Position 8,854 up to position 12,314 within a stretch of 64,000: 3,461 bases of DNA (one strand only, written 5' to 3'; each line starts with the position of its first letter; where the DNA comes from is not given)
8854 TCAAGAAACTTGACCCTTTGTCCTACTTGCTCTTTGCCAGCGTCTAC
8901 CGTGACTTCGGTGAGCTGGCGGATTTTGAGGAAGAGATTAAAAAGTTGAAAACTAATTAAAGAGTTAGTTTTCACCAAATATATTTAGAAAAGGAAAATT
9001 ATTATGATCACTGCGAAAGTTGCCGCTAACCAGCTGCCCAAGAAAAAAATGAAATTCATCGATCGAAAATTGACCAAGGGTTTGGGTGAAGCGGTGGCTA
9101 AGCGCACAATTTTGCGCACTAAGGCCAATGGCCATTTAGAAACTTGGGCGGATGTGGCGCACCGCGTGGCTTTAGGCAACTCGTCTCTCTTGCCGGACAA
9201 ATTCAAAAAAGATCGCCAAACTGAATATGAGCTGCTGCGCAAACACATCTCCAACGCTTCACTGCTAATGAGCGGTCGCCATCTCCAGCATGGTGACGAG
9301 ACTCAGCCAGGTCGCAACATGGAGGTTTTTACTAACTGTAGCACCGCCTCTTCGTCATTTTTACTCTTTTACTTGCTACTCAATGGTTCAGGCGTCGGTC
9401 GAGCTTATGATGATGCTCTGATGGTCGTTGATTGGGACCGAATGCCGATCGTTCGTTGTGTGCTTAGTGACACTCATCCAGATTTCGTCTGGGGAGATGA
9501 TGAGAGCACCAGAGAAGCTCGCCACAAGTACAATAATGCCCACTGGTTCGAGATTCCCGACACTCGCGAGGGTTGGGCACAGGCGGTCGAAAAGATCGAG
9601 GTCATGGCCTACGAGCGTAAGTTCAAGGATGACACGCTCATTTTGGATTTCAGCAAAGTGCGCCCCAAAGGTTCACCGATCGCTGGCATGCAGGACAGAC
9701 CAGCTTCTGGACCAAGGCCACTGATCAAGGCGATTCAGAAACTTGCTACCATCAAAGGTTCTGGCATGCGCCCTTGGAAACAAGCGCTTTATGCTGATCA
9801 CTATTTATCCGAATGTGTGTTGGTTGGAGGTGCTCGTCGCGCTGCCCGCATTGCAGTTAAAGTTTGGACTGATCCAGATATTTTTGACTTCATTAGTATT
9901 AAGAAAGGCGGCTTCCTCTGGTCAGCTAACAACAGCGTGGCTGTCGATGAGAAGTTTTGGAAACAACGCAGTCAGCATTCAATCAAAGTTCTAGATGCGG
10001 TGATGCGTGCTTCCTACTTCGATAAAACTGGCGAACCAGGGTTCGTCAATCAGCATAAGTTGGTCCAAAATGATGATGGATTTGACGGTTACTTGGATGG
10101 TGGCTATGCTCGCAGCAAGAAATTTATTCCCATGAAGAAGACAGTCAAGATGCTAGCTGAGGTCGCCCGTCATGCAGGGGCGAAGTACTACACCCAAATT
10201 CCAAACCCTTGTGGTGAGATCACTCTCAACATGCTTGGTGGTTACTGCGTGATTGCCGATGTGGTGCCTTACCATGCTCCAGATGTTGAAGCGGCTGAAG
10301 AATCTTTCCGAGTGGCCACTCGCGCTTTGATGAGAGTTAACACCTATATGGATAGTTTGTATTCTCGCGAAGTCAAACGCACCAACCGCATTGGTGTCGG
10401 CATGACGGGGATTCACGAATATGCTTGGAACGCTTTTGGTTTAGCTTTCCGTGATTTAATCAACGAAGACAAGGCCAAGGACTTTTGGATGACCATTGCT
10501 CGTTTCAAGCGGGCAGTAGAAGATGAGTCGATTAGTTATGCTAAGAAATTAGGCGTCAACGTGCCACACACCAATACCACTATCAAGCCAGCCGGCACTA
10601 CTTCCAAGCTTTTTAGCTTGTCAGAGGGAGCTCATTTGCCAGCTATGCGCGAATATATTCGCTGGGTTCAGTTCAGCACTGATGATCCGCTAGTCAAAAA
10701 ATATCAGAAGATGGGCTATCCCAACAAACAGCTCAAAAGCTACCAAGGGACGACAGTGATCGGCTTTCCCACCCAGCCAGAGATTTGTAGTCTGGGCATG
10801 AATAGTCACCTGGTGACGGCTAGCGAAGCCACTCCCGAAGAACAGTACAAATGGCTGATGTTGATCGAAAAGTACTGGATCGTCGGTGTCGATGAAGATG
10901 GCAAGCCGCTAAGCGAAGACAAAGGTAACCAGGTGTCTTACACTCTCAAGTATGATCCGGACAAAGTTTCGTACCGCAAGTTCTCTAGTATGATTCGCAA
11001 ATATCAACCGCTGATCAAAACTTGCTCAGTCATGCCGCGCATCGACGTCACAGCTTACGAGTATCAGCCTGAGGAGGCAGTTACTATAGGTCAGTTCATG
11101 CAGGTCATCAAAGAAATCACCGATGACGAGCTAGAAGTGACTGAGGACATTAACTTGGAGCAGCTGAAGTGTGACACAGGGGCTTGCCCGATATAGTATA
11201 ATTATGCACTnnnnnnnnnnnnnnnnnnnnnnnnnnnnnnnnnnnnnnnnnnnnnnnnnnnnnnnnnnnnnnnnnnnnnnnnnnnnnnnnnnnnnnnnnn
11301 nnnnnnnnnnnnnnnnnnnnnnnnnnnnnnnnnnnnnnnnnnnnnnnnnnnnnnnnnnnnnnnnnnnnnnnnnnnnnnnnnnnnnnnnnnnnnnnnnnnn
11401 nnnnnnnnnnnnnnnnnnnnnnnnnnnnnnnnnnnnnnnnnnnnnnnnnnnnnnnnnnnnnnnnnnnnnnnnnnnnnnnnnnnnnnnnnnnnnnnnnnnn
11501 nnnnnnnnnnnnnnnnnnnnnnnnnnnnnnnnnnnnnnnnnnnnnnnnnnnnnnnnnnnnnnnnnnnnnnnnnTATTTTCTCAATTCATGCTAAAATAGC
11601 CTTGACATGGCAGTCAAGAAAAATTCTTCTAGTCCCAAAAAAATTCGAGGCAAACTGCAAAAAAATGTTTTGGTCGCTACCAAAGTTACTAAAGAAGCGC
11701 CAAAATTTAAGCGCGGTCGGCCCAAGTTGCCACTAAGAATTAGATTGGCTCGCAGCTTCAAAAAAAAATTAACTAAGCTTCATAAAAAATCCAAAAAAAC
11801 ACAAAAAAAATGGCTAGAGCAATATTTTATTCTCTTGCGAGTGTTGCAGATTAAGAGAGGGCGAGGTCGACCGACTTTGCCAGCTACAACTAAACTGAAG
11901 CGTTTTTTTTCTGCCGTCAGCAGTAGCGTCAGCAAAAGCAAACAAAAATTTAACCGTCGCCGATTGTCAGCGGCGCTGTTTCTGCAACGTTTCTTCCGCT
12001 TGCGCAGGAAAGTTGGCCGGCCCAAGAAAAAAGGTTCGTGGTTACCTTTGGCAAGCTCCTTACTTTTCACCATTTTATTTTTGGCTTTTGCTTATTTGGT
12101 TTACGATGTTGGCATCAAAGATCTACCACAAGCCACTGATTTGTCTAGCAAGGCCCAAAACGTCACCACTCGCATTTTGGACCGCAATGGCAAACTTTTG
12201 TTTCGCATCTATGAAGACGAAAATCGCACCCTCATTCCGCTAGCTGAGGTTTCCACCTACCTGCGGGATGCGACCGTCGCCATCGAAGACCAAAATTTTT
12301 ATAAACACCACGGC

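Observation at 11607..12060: PBP1A paralogue with a 150-aa cytoplasmic tail containing three AT-hook-like (basic-GRP) motifs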

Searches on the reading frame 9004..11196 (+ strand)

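Call 5: search_protein_families(library=pfam, proteins=[window:9004-11196:+])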
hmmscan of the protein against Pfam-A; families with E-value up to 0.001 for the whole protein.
window:9004-11196:+ (730 aa): 3 families
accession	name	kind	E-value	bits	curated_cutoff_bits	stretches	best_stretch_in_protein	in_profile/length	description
PF21995.1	RNR-II_ins_dom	-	7.2e-12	46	27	1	172-248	27-104/107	B12-dependent ribonucleotide reductase, insertion domain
PF02867.20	Ribonuc_red_lgC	-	2.4e-11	43.4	23.9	1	271-518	69-335/523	Ribonucleotide reductase, barrel domain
PF17975.6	RNR_Alpha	-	9.1e-05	23.4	26.4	1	20-92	13-94/101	Ribonucleotide reductase alpha domain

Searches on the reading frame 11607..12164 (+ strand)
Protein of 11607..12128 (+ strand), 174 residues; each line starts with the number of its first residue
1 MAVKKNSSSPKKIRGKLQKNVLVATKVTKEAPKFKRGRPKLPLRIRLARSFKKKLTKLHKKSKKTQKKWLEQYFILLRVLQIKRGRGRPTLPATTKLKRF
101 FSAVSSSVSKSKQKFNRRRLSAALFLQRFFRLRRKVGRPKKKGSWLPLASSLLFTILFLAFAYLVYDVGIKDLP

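Call 13: search_protein_families(library=pfam, proteins=[window:11607-12128:+], max_evalue=10)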
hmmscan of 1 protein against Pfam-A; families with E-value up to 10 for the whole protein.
seq(174 aa): 0 families

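Call 33: predict_structure(alignment_id=A2)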
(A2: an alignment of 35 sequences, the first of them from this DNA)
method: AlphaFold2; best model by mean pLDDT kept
length: 186 residues; sequences in the alignment: 35
mean_pLDDT: 83.1   pTM: 0.35
mean pLDDT of the five models: 83.1, 82.6, 82.1, 81.3, 81.3
residues with pLDDT >= 90: 98; 70-90: 36; 50-70: 46; < 50: 6
segments of 3 or more residues with pLDDT < 50: none
pLDDT, mean of each block of 10 residues (from residue 1): 52 63 63 75 96 98 98 91 77 93 98 98 93 70 83 98 95 70 55
secondary structure, 60 per line:
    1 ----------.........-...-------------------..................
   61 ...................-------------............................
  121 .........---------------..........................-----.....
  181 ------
elements in order: H11-19 H43-79 H93-129 H145-170 H176-180
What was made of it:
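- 12039..12116 (+): Transmembrane anchor helix (aa 145-170). call 33 and the hydrophobic sequence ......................
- On Class A PBP (PBP1A family, TIGR02074): Hydrophobic stretch at about aa 145-170, predicted helix (call 33)
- On AT-hook motif (PF02178 / SM00384): AF2 coil at about aa 20-42, 80-92 and 130-144, with lower pLDDT than the helices (call 33); this is a prediction only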

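Call 60: fold_search(model_id=the predicted structure, library=pdb)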
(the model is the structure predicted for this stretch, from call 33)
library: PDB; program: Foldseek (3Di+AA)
matches with E <= 10: 0; with E <= 0.001: 0
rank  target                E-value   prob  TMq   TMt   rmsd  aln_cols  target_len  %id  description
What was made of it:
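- AF2 gives no confident tertiary packing (pTM 0.35, call 33) and Foldseek finds no PDB match (call 60).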
